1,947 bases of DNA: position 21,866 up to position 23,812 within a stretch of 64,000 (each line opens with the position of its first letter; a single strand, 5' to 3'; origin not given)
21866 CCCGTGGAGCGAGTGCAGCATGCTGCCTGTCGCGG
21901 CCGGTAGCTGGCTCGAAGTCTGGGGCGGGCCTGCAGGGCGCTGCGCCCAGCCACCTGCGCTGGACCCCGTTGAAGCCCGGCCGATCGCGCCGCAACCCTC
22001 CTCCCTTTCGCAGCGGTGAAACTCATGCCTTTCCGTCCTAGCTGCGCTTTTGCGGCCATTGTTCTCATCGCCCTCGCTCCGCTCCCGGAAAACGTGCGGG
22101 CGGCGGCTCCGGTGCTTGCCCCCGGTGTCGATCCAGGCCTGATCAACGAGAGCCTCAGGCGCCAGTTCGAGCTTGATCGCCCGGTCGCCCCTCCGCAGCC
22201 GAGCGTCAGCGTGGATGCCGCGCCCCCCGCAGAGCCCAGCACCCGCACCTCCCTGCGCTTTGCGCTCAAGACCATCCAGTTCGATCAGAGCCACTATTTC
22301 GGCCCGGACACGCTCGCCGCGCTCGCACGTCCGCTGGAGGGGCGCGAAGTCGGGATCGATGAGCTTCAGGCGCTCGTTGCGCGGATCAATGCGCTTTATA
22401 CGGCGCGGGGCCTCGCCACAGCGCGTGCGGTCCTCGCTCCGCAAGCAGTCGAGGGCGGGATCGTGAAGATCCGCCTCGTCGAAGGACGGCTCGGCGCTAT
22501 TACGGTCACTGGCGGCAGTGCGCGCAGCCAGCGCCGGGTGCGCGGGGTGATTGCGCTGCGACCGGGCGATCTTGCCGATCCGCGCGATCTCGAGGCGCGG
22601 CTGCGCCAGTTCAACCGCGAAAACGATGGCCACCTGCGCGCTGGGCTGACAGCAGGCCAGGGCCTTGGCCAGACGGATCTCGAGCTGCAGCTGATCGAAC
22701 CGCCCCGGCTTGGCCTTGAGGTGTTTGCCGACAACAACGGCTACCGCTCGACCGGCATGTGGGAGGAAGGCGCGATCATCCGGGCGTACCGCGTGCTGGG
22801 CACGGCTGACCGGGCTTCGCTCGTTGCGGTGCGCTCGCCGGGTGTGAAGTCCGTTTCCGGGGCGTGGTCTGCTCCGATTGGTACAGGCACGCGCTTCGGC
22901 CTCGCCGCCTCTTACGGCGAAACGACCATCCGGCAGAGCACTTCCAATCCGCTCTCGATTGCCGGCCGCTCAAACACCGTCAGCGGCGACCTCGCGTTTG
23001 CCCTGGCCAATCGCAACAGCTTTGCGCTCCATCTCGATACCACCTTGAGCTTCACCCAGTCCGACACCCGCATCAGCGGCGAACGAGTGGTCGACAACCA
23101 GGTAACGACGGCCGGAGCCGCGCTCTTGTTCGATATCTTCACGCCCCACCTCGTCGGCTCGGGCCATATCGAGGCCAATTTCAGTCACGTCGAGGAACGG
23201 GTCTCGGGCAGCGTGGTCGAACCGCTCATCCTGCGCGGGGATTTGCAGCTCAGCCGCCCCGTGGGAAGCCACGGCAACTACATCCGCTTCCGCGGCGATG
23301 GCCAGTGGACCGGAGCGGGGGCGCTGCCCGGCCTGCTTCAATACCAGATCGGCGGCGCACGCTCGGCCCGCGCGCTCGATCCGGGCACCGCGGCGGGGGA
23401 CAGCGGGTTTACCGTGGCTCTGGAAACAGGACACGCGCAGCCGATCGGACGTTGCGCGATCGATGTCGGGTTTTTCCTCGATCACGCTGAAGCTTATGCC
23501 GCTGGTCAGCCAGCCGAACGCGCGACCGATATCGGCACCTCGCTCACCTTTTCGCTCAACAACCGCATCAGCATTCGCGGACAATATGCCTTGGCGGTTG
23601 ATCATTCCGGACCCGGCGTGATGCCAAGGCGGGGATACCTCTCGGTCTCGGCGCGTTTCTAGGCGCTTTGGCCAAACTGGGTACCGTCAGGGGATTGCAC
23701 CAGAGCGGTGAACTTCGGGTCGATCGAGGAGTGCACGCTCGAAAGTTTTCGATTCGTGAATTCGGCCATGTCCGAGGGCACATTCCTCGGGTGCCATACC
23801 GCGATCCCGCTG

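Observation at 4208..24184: The TPS locus is bounded by two 5'-truncated gene remnants, an island-like replacement of a divergent promoter region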

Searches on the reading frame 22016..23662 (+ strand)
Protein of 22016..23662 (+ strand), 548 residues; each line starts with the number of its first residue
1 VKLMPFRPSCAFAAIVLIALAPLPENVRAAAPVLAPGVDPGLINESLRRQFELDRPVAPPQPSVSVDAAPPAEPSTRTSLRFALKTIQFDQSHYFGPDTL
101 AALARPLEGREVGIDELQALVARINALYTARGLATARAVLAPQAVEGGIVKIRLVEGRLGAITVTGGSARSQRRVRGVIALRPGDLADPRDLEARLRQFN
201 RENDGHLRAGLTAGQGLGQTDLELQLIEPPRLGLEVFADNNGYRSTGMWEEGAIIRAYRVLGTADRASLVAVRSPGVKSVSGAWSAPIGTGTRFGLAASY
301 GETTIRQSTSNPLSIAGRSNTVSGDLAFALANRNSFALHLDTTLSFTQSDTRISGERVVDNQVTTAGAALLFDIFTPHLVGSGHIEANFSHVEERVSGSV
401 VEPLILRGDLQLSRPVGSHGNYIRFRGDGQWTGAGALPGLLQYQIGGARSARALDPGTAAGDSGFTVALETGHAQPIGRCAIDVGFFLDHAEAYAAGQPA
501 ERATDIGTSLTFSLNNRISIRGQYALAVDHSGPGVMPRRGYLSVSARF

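Call 9: search_protein_families(library=pfam, proteins=[window:22016-23662:+], max_evalue=0.01)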
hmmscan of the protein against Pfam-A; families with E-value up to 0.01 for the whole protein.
window:22016-23662:+ (548 aa): 2 families
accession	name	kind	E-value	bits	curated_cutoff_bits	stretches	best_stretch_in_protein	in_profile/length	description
PF08479.16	POTRA_2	-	4.8e-19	68.4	24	1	82-157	1-76/76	POTRA domain, ShlB-type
PF03865.19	ShlB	-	1.1e-11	45.3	22.7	1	218-470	1-267/311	Haemolysin secretion/activation protein ShlB/FhaC/HecB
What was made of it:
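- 22025..23662 (+): tpsB: an Omp85-type transporter (545 aa from the ATG at 22025; stop TAG at 23660-23662). Pfam POTRA_2 and ShlB (call 9).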

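Call 19: find_encoding_contigs(protein=window:22016-23662:+, flank=10000, max_places=6)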
Protein window:22016-23662:+ (548 aa): no gene with exactly this product is on record in the collection.

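Call 46: search_dna_similar(query=window:22016-23662:+, collection=plasmids, mode=protein, max_rows=12)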
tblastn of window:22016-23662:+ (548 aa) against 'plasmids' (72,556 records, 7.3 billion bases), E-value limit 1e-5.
Records with a match: 284; places in all: 520; records where one place covers at least 80% of the query: 81.
Best place of each record, by identity: <60% 284.
By first word of the organism name: Ralstonia 142; Escherichia 20; Klebsiella 20; Cronobacter 12; Arsenophonus 8; Pantoea 7; Paraburkholderia 6; Yersinia 6; Salmonella 6; Acinetobacter 6; and 29 more.
By predicted mobility (MOB-suite, as given by PLSDB): mobilizable 134; non-mobilizable 103; conjugative 47.
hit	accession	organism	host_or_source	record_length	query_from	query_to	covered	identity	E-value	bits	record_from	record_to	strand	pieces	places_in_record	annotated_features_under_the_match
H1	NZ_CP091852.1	Terrarubrum flagellatum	cell culture,forest soil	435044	31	512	88%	30.2%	7e-42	169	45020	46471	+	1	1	ShlB/FhaC/HecB family hemolysin secretion/activation protein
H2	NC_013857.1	Azospirillum sp. B510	-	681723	28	525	91%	25.8%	1e-15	88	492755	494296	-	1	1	ShlB/FhaC/HecB family hemolysin secretion/activation protein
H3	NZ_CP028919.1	Gemmobacter aquarius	Whole organism,fresh water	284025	46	520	87%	26.7%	1e-29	132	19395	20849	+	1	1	ShlB/FhaC/HecB family hemolysin secretion/activation protein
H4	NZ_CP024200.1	Thalassospira marina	-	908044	66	520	83%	26.7%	8e-30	132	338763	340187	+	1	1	ShlB/FhaC/HecB family hemolysin secretion/activation protein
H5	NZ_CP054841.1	Comamonas antarctica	whole organism,R2A medium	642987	34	476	81%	27.2%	4e-13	80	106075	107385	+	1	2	ShlB/FhaC/HecB family hemolysin secretion/activation protein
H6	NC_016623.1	Azospirillum lipoferum 4B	-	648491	28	497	86%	25.5%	3e-13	81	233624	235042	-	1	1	ShlB/FhaC/HecB family hemolysin secretion/activation protein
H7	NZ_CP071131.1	Caballeronia sp. M1242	Homo sapiens,ETA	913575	81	548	85%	25.3%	2e-14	85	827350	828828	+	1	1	ShlB/FhaC/HecB family hemolysin secretion/activation protein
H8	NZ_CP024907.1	Paraburkholderia caledonica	soil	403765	47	505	84%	25.5%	1e-11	75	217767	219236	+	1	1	ShlB/FhaC/HecB family hemolysin secretion/activation protein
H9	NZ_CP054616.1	Azospirillum oryzae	cell culture,soil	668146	32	494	84%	25.3%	2e-13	82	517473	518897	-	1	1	ShlB/FhaC/HecB family hemolysin secretion/activation protein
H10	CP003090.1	Burkholderia sp. YI23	-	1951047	81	548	85%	24.9%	1e-12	79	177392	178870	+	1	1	shlB: Polypeptide-transport-associated domain protein ShlB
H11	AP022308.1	Burkholderia sp. SFA1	-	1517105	81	548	85%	24.9%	3e-12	78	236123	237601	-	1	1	hypothetical protein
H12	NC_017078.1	Selenomonas ruminantium subsp. lactilytica TAM6421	-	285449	49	479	79%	26.9%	7e-33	141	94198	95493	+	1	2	ShlB/FhaC/HecB family hemolysin secretion/activation protein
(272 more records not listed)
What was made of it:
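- Closest known: Two-partner secretion. Different: TpsB is at most 30% identical to plasmid-borne ShlB/FhaC homologues (call 46).
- Tried and rejected: TpsB is at most 30% identical to plasmid homologues (call 46).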

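Call 68: list_cluster_members(proteins=[window:22016-23659:+, window:22025-23659:+, window:23708-24181:+, window:23756-24181:+, window:23768-24181:+, window:23813-24181:+, window:24162-25577:-, window:24162-25583:-])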
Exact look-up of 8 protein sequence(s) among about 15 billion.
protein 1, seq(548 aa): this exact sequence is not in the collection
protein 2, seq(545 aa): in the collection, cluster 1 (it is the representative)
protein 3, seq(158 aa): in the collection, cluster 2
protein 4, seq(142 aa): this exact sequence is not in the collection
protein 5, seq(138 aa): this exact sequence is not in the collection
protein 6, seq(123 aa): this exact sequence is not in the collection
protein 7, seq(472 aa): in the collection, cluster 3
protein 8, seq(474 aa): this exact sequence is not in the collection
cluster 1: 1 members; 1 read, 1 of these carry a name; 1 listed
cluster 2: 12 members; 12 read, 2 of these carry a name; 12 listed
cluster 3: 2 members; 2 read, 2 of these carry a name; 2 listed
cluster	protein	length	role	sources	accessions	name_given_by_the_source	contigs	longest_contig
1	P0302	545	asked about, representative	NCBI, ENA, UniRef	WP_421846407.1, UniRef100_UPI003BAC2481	ShlB/FhaC/HecB family hemolysin secretion/activation protein [Novosphingobium sp.] | ShlB/FhaC/HecB family hemolysin secretion/activation protein n=1 Tax=Novosphingobium sp. ...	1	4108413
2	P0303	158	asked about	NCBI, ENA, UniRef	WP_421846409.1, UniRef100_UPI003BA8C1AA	SDR family oxidoreductase [Novosphingobium sp.] | SDR family oxidoreductase n=1 Tax=Novosphingobium sp. TaxID=1874826 RepID=UPI003BA8C1AA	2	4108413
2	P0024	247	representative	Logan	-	-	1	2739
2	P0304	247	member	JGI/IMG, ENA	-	3(or 17)beta-hydroxysteroid dehydrogenase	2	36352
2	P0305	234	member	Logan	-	-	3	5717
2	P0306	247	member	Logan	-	-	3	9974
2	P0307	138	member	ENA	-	-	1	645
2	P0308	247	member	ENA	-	-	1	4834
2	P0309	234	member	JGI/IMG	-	-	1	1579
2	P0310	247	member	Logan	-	-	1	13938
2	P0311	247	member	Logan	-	-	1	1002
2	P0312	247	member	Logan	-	-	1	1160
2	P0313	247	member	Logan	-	-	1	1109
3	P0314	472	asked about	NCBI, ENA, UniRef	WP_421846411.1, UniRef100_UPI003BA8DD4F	PepSY-associated TM helix domain-containing protein [Novosphingobium sp.] | PepSY-associated TM helix domain-containing protein n=1 Tax=Novosphingobium sp. ...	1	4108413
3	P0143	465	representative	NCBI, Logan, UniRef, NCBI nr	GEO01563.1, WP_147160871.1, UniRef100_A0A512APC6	membrane protein [Novosphingobium sediminis] | Membrane protein n=1 Tax=Novosphingobium sediminis TaxID=707214 RepID=A0A512APC6_9SPHN | PepSY domain-containing protein [Novosphingobium sediminis]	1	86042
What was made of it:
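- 22025..23662 (+): The exact 545-aa product is RefSeq WP_421846407.1 (call 68).
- On Two-partner secretion system (type Vb): RefSeq name ShlB/FhaC/HecB family (call 68).
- The 158-aa stump product is recorded on two contigs (call 68).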

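Call 75: search_protein_representatives(protein=window:22025-23662:+)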
Query: 545 residues. Proteins with E-value up to 0.001 (for the whole library): 6735; up to 1e-10: 1940; up to 1e-30: 282. The best 150 are listed.
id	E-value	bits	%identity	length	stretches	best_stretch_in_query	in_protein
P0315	8.9e-233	790.2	67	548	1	1-545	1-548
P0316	1.3e-119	416.8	47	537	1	24-545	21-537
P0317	7.3e-103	361.6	41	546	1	16-542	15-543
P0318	5.5e-96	338.9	39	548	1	4-540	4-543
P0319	2.9e-94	333.2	41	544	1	23-545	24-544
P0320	7.2e-89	315.4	41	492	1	61-545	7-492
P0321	2.2e-82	294.0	36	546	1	14-545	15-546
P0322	1.5e-75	271.5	37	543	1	19-545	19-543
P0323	9.4e-75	268.8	37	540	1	10-526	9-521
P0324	3.2e-63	230.8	33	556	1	8-527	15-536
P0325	3.6e-60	220.7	33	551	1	9-527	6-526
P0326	6.5e-59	216.6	34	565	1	12-487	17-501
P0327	1.6e-56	208.6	34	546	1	5-514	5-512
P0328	4.3e-56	207.3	32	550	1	9-529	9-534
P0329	5.4e-56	206.9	32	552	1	20-492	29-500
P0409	1.0e-41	159.8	98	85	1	147-228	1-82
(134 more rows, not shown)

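Call 76: list_cluster_members(proteins=[P0315, P0316, P0317, P0318, P0319, P0409, P0321, P0264])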
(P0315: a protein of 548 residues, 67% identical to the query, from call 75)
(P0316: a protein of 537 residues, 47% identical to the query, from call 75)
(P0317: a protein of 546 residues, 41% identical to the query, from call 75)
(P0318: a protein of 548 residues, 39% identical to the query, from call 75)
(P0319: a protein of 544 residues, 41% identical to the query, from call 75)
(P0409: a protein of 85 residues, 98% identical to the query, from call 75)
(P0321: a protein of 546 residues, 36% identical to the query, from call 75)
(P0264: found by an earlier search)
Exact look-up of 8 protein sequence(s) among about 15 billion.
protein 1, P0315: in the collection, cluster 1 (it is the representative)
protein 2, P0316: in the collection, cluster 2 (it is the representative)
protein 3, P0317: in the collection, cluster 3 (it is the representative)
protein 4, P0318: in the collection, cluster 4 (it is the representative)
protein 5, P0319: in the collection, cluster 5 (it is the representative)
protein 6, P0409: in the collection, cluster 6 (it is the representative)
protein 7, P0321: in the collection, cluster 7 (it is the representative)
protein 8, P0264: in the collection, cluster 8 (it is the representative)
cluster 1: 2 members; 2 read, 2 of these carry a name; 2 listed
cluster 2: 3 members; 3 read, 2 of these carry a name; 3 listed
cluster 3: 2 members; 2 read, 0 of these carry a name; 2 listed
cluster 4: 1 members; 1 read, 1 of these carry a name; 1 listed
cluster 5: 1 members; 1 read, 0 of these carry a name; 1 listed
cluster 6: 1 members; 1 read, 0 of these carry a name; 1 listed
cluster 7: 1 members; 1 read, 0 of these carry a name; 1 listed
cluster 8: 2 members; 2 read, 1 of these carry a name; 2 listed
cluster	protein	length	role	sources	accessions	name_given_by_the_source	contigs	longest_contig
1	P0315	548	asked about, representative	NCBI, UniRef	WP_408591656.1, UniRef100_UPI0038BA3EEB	ShlB/FhaC/HecB family hemolysin secretion/activation protein [Novosphingobium sp.] | ShlB/FhaC/HecB family hemolysin secretion/activation protein n=1 Tax=Novosphingobium sp. ...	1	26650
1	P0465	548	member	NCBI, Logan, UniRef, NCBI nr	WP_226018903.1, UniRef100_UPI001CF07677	ShlB/FhaC/HecB family hemolysin secretion/activation protein [Novosphingobium sp. FKTRR1] | ShlB/FhaC/HecB family hemolysin secretion/activation protein n=1 Tax=Novosphingobium sp. ... | POTRA domain-containing protein [Novosphingobium sp. FKTRR1]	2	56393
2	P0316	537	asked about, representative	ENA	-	-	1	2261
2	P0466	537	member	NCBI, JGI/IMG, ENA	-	hemolysin activation/secretion protein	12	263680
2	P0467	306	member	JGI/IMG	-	hemolysin activation/secretion protein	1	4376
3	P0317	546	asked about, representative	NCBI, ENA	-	-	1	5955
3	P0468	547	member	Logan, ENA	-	-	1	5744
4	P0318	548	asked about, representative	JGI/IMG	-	hemolysin activation/secretion protein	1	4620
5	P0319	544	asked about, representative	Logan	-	-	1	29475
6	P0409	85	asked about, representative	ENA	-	-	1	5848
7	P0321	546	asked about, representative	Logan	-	-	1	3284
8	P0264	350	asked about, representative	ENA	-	-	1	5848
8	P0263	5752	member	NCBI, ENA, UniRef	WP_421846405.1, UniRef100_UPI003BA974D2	beta strand repeat-containing protein [Novosphingobium sp.] | beta strand repeat-containing protein n=1 Tax=Novosphingobium sp. TaxID=1874826 ...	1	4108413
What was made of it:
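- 22025..23662 (+): The closest relatives (67%) are in other Novosphingobium (calls 75, 76).
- The nearest TpsB relatives (67%) are in Novosphingobium (calls 75, 76).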
